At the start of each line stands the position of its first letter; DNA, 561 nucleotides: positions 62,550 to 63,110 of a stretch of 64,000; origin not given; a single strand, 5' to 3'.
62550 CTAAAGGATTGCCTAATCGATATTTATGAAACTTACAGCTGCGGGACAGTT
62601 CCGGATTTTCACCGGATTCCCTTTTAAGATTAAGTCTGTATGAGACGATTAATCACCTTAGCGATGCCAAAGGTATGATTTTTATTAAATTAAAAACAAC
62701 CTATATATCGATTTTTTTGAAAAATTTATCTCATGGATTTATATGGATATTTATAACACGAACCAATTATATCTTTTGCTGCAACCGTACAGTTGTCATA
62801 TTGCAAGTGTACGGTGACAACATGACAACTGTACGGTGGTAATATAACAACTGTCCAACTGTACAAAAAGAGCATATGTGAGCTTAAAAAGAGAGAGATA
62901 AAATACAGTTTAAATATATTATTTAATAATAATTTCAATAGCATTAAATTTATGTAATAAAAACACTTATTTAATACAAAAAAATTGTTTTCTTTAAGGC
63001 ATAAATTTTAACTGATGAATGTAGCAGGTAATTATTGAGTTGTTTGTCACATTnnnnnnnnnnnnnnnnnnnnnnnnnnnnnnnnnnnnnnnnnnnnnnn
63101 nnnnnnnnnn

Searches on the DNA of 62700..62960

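Call 40: search_rna_families(source=window, start=62700, end=62960, threshold=evalue, max_evalue=5)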
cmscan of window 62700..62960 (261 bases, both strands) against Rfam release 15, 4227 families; matches with E-value up to 5: 8.
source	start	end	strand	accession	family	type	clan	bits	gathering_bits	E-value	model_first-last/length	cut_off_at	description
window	62774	62848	+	RF04050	mir-2072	Gene; miRNA;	-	37.9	100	6e-07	1-67/67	no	mir-2072 microRNA precursor family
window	62780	62841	-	RF00253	mir-101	Gene; miRNA;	-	23.1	60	0.0038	1-75/75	no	mir-101 microRNA precursor family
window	62780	62841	+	RF00253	mir-101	Gene; miRNA;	-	21.4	60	0.012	1-75/75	no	mir-101 microRNA precursor family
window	62780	62841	-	RF04275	mir-2733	Gene; miRNA;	CL00142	21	72.9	0.08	1-81/81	no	mir-2733 microRNA precursor family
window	62779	62842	-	RF04241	mir-5014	Gene; miRNA;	-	20.9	101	0.049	1-123/123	no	mir-5014 microRNA precursor family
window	62783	62839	-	RF03804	mir-4989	Gene; miRNA;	-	18.7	49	0.17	1-80/80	no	mir-4989 microRNA precursor family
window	62775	62843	-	RF00927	mir-582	Gene; miRNA;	-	16.2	84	1.5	1-83/83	no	mir-582 microRNA precursor family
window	62758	62836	+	RF01926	mir-981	Gene; miRNA;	-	14.1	51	0.38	1-86/86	no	mir-981 microRNA precursor family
